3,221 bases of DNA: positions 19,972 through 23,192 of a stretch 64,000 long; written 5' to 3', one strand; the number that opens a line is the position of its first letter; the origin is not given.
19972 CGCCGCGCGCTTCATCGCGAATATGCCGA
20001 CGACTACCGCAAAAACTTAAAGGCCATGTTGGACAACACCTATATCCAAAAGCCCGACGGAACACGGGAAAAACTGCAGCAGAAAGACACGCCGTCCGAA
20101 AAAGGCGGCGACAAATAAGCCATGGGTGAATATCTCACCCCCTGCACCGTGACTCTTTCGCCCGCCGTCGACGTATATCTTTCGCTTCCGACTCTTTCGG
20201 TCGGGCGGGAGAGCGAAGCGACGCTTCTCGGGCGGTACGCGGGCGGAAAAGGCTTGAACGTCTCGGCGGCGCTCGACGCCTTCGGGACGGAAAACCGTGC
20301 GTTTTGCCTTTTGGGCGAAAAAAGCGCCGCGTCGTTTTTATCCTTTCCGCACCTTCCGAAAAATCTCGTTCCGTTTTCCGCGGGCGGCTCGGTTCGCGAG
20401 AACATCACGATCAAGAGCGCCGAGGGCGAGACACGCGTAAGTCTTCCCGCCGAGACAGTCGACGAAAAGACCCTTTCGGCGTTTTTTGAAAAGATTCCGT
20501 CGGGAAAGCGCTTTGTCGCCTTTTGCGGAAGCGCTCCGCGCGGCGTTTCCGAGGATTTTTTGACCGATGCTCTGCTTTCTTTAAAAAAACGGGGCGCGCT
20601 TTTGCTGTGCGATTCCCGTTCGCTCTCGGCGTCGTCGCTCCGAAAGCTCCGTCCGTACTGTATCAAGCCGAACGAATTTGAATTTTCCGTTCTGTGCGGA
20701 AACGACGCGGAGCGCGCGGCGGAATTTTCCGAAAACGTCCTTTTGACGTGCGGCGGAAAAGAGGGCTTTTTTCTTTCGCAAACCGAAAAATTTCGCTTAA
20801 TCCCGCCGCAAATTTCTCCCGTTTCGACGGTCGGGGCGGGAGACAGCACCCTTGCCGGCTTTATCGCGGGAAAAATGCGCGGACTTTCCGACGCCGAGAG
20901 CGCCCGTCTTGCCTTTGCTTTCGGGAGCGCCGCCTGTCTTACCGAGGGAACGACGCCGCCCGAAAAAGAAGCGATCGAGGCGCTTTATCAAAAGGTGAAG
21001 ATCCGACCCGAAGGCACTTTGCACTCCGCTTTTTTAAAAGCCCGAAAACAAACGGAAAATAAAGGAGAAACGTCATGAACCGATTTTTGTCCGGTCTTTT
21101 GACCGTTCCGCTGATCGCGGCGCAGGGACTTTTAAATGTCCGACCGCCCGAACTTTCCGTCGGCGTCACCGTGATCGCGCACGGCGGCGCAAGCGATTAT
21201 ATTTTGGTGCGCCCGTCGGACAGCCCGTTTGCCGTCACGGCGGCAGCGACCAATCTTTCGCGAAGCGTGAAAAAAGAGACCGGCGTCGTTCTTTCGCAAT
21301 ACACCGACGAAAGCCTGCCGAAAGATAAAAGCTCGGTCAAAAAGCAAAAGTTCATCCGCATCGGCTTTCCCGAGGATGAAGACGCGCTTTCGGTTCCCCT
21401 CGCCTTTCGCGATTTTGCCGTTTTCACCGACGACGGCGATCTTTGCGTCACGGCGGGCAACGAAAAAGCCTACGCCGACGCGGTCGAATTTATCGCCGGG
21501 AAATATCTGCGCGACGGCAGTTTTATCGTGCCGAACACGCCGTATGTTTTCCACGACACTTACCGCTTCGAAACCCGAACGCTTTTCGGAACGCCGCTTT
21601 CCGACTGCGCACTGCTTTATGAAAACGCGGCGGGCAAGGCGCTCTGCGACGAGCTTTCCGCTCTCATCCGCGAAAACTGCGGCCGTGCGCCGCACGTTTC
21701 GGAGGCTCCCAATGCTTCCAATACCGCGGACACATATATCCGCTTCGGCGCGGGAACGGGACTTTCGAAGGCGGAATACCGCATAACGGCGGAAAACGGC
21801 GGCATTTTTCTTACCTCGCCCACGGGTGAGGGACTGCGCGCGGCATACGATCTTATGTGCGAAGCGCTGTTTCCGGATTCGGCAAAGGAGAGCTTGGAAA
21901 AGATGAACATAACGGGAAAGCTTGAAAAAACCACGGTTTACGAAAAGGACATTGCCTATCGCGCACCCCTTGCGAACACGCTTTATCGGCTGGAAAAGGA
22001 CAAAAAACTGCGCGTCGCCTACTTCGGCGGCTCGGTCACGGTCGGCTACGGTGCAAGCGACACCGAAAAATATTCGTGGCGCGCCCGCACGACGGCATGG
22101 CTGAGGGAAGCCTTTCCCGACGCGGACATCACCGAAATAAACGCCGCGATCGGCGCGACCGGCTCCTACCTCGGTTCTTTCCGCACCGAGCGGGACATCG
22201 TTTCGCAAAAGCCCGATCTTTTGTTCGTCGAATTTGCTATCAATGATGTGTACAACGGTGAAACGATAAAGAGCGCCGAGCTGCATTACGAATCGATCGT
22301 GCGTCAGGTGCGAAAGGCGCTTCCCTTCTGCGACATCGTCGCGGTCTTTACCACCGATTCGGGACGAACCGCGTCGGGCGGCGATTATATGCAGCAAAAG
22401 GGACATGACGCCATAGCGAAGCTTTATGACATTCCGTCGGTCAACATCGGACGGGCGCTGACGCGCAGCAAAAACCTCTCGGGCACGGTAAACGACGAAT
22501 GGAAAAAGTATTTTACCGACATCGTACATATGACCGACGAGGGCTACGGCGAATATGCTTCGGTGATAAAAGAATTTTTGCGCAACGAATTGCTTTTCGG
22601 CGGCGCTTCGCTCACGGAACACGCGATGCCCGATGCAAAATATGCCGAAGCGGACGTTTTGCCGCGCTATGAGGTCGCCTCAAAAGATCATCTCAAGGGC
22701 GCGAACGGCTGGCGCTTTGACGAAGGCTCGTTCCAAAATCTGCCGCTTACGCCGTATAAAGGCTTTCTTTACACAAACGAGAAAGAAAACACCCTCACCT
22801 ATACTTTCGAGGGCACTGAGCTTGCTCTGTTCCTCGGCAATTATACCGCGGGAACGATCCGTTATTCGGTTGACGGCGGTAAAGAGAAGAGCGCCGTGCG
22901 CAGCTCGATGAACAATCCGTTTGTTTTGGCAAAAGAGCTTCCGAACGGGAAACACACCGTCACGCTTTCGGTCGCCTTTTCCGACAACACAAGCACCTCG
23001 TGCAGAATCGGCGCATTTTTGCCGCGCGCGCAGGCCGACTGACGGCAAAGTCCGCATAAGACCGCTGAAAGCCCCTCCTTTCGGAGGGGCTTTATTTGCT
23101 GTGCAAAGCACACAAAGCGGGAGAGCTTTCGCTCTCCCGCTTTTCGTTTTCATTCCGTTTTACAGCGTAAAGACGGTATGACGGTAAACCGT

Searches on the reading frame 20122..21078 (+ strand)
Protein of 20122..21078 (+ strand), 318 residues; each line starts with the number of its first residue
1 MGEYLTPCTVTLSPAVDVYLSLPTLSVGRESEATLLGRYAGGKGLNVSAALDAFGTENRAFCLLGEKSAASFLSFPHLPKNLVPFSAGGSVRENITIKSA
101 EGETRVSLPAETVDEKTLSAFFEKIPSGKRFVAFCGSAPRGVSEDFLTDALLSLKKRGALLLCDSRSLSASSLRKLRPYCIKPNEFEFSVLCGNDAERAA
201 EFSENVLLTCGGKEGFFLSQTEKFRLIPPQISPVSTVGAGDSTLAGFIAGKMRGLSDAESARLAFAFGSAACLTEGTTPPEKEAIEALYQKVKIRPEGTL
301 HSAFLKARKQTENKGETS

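Call 9: search_protein_families(library=pfam, proteins=[window:20122-21078:+], max_evalue=0.001)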
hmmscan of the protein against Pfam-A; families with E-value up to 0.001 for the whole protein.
window:20122-21078:+ (318 aa): 1 family
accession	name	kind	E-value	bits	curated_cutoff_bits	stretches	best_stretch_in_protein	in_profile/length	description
PF00294.29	PfkB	-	1.3e-27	97.4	25.8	1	35-281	30-299/302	pfkB family carbohydrate kinase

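Call 71: search_protein_families(library=ncbifam, proteins=[window:20122-21075:+], max_evalue=0.00001)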
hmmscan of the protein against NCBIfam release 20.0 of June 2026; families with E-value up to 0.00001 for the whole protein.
window:20122-21075:+ (318 aa): 10 families
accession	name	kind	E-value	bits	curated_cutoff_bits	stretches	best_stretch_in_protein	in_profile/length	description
TIGR03168.1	1-PFK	subfamily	1.6e-54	184.9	216.4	1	9-295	3-305/305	hexose kinase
TIGR03828.1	pfkB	equivalog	4.2e-52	177.1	292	1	9-295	3-305/305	1-phosphofructokinase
NF007068.0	PRK09513.1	equivalog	2.5e-24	86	432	1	8-295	6-309/312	1-phosphofructokinase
NF010033.0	PRK13508.1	equivalog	4e-22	78.8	469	1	9-294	4-306/309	tagatose-6-phosphate kinase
NF041320.1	pfkB_Halo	equivalog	1.6e-20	73.7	400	1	9-295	4-300/302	1-phosphofructokinase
TIGR01231.1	lacC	equivalog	8e-18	64.8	409.55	1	9-293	4-306/310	tagatose-6-phosphate kinase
NF007632.0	PRK10294.1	equivalog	5e-14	52.3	353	1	9-291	6-306/310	6-phosphofructokinase II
TIGR02152.1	D_ribokin_bact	equivalog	2.9e-07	30.1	299.65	1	180-284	178-295/298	ribokinase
TIGR04382.1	myo_inos_iolC_N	equivalog_domain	3.5e-07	29.8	300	1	196-286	212-306/309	5-dehydro-2-deoxygluconokinase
NF053626.1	RibKinHalex1628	equivalog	4.9e-06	26.2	330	0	184-288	183-290/293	ATP-dependent ribose-1-phosphate kinase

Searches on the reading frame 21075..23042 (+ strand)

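Call 9: search_protein_families(library=pfam, proteins=[window:21075-23042:+], max_evalue=0.001)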
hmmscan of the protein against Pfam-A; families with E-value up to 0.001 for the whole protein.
window:21075-23042:+ (655 aa): 3 families
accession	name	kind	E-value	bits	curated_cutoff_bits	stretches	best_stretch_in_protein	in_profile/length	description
PF13472.12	Lipase_GDSL_2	-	1.5e-16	61.9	32.9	1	317-491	2-176/178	GDSL-like Lipase/Acylhydrolase family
PF00657.28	Lipase_GDSL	-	2.4e-06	28.3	23.6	1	316-492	3-202/208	GDSL-like Lipase/Acylhydrolase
PF17996.7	CE2_N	-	5.3e-06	26.9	27.9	1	575-649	23-97/108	Carbohydrate esterase 2 N-terminal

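Call 71: search_protein_families(library=ncbifam, proteins=[window:21075-23039:+], max_evalue=0.00001)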
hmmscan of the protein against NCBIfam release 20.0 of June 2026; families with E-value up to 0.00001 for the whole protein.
window:21075-23039:+ (655 aa): 0 families
